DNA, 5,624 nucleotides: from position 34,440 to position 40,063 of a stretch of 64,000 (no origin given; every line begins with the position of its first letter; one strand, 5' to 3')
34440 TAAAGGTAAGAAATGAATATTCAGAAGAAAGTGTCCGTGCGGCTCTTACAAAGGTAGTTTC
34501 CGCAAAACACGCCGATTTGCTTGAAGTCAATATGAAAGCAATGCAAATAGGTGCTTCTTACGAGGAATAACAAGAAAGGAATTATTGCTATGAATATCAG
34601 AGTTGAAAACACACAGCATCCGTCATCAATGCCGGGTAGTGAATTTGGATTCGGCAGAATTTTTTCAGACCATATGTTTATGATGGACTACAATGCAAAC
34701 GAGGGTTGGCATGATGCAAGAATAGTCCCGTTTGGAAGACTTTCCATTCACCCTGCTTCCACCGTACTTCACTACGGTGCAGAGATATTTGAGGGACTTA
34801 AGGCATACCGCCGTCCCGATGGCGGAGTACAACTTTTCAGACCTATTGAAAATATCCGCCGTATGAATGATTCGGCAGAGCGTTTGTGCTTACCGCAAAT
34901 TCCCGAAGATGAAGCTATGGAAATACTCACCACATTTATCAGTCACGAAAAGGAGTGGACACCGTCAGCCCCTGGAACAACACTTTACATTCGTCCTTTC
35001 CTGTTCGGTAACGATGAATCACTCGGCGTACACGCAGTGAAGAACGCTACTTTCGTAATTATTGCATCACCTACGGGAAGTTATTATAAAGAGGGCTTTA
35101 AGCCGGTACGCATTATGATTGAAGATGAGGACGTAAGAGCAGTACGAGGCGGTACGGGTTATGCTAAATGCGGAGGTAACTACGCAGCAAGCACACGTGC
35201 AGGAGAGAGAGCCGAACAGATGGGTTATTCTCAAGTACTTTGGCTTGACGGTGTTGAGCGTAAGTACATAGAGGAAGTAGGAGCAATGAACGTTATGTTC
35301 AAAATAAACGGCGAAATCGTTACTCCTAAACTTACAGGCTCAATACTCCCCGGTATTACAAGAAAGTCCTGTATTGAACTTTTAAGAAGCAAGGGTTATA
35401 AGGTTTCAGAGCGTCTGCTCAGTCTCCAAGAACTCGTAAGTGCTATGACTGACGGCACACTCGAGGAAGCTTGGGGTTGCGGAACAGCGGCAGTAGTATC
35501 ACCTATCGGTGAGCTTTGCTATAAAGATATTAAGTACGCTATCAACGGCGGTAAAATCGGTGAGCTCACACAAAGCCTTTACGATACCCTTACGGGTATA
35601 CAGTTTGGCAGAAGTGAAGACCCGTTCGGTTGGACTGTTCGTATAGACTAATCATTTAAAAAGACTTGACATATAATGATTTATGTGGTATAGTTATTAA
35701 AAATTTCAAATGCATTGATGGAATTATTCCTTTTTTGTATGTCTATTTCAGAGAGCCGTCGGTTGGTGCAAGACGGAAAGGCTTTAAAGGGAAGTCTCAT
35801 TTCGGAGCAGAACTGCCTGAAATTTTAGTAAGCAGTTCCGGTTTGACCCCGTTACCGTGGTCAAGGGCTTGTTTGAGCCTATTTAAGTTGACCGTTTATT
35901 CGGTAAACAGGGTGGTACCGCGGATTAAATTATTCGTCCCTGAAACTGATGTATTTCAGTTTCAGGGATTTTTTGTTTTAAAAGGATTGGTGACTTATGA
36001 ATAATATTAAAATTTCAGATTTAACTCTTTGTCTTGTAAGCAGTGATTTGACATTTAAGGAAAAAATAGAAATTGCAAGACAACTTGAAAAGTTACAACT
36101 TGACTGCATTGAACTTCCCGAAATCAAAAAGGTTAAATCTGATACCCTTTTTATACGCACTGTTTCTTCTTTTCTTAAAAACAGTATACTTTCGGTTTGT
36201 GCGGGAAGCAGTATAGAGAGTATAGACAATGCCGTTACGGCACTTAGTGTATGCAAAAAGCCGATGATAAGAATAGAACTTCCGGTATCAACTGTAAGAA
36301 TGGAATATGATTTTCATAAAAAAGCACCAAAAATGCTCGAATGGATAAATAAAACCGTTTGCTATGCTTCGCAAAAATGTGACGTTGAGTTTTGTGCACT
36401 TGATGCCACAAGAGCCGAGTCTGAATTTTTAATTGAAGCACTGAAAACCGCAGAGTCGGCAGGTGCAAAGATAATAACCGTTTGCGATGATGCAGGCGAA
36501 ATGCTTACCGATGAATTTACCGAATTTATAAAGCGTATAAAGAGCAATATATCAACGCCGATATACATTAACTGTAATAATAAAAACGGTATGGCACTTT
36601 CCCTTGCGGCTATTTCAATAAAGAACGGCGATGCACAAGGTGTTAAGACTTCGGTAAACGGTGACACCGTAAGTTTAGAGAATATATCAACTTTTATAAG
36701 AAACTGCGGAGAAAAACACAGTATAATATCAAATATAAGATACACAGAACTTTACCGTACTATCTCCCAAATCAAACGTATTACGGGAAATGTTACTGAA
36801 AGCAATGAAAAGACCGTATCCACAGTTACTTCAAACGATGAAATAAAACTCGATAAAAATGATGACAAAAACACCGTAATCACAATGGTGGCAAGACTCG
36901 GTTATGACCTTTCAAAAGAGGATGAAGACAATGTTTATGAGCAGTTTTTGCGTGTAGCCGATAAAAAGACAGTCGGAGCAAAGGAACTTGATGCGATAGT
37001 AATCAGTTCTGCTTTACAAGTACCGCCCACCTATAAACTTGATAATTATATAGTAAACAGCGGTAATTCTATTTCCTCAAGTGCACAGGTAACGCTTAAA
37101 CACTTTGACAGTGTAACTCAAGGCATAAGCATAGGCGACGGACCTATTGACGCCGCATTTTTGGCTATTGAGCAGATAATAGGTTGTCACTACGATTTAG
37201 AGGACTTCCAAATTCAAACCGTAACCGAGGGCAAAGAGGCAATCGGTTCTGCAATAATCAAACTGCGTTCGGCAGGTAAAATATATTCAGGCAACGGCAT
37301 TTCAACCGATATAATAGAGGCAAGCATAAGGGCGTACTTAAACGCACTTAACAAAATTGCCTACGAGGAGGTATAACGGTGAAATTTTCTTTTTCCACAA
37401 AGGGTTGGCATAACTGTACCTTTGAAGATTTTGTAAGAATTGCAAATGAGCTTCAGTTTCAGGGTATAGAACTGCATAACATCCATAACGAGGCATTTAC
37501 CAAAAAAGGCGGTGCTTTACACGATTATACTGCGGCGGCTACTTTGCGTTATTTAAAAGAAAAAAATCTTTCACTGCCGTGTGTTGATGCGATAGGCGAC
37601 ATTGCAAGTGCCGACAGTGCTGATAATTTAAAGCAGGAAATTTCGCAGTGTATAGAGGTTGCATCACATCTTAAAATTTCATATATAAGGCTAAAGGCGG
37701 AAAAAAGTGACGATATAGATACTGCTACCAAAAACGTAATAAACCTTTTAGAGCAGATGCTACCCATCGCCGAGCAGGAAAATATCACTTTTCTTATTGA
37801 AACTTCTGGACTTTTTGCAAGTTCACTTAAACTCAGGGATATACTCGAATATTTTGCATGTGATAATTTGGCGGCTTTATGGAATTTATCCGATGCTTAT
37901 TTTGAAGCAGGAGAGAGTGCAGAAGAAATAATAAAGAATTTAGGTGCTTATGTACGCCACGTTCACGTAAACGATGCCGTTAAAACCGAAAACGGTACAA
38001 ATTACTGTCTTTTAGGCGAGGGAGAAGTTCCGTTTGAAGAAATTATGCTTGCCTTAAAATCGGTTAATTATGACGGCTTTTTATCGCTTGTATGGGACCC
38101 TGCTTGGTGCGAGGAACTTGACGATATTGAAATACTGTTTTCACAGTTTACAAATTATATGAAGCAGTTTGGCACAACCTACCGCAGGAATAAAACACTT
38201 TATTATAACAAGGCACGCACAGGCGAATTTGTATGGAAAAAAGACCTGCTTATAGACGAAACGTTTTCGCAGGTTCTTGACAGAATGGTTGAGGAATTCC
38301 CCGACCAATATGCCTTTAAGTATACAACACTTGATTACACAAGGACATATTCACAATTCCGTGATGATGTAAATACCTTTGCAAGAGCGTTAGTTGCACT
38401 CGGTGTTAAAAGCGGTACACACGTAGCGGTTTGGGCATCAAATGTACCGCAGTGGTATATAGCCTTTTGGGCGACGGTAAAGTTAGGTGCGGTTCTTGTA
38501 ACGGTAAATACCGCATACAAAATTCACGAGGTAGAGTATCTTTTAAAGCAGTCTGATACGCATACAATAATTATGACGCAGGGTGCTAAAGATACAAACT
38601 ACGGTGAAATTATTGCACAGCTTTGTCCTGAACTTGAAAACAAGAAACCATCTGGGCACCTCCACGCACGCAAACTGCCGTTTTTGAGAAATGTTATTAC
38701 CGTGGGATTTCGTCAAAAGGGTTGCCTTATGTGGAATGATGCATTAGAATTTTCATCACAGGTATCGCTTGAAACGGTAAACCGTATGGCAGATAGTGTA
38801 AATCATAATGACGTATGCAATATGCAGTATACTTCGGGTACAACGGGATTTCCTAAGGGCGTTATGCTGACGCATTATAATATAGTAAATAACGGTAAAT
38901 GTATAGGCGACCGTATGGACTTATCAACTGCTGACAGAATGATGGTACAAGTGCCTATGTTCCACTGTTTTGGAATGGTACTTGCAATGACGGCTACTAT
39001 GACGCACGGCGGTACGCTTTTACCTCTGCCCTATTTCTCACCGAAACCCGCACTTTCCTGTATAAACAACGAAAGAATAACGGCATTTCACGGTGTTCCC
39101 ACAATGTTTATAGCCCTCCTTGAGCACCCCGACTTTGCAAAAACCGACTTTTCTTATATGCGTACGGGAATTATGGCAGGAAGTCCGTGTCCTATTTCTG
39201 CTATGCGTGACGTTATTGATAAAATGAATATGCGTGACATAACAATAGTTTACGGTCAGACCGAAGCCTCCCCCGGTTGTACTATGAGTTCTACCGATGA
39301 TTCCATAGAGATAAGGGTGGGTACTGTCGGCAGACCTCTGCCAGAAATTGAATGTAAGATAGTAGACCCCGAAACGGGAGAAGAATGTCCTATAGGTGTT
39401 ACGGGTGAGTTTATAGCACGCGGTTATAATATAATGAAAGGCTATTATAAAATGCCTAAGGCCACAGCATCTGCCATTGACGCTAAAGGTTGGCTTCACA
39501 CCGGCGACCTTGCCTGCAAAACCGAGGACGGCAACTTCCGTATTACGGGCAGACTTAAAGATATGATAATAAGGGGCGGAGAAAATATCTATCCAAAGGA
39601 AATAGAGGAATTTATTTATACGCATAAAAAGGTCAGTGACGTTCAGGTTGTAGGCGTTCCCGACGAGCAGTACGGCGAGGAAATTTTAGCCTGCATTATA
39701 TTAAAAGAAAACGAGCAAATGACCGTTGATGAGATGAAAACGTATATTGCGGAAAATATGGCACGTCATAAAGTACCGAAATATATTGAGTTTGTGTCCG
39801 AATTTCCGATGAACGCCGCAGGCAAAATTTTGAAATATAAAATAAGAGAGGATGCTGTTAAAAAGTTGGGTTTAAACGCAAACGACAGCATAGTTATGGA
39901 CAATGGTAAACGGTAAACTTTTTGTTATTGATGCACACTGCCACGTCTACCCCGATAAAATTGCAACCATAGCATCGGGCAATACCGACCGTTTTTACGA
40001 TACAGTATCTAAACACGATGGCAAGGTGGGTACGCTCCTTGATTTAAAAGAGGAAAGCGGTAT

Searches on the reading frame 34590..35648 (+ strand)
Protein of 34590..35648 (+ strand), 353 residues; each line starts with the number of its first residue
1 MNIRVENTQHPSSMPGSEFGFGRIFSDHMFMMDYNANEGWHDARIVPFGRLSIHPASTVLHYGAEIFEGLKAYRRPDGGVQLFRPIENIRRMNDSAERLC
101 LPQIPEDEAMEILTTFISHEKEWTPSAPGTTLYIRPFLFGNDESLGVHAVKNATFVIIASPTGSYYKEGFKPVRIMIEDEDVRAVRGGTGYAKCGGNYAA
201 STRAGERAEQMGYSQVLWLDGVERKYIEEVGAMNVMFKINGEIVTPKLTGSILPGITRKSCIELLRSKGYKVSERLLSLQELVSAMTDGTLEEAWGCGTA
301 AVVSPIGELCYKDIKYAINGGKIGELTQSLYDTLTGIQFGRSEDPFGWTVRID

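Call 24: search_protein_families(library=pfam, proteins=[window:34590-35648:+], max_evalue=0.001)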
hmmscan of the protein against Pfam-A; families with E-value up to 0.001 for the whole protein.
window:34590-35648:+ (353 aa): 1 family
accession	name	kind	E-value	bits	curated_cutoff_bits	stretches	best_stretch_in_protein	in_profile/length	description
PF01063.24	Aminotran_4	-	4.8e-32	112.1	28.5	1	66-308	2-222/223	Amino-transferase class IV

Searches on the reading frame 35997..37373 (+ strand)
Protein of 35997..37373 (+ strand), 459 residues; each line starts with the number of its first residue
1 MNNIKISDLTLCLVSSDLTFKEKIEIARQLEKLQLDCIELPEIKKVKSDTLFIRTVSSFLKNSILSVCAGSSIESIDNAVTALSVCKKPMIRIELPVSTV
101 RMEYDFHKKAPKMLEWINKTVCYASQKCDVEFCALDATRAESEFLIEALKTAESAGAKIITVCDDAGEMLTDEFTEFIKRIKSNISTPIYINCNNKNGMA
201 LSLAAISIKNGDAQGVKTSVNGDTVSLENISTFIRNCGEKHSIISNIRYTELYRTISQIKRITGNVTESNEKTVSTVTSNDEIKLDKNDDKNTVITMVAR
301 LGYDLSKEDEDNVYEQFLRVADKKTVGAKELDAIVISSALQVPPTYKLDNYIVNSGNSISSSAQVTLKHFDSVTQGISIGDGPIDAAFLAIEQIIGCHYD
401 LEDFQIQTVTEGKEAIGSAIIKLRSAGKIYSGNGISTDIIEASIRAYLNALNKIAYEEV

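Call 24: search_protein_families(library=pfam, proteins=[window:35997-37373:+], max_evalue=0.001)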
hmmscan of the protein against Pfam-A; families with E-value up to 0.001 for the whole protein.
window:35997-37373:+ (459 aa): 2 families
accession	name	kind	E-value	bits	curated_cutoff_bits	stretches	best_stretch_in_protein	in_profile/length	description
PF08502.15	LeuA_dimer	-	9.5e-30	103.6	24.9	1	328-454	4-130/131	LeuA allosteric (dimerisation) domain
PF00682.25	HMGL-like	-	3.7e-26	92.5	29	1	17-222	19-222/260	HMGL-like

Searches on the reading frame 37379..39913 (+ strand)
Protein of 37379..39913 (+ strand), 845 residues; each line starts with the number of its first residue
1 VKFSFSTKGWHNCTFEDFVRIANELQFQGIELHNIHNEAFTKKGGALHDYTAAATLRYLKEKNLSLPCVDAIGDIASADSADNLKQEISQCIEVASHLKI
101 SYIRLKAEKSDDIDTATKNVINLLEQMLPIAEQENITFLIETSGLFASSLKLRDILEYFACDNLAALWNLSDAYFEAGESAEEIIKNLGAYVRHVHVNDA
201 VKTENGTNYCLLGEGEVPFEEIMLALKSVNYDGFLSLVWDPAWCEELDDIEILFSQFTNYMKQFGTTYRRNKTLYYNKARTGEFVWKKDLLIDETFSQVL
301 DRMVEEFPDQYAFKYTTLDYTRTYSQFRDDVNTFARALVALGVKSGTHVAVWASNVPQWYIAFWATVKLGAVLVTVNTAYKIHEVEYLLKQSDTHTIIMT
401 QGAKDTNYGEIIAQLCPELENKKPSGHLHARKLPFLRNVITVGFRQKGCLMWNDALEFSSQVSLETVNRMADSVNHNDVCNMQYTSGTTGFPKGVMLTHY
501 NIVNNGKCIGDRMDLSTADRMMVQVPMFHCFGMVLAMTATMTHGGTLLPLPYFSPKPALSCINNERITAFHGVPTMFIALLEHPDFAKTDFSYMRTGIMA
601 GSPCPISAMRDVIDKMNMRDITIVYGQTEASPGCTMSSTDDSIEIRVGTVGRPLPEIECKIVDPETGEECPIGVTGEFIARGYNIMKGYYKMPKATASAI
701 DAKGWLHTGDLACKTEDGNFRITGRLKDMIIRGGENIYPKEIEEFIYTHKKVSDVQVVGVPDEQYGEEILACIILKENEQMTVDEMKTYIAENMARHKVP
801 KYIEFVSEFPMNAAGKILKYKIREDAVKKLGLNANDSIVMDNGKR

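Call 43: search_protein_families(library=pfam, proteins=[window:37379-39913:+], max_evalue=0.001)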
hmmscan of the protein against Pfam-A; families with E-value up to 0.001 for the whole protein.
window:37379-39913:+ (845 aa): 3 families
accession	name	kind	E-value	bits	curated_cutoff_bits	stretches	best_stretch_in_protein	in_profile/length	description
PF00501.34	AMP-binding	-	5.7e-94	315.5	29.9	1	301-690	2-384/384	AMP-binding enzyme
PF01261.30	AP_endonuc_2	-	6.5e-21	75.6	31.1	1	20-238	2-228/249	Xylose isomerase-like TIM barrel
PF13193.12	AMP-binding_C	-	1.7e-17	64.5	24.5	1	741-816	1-76/76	AMP-binding enzyme C-terminal domain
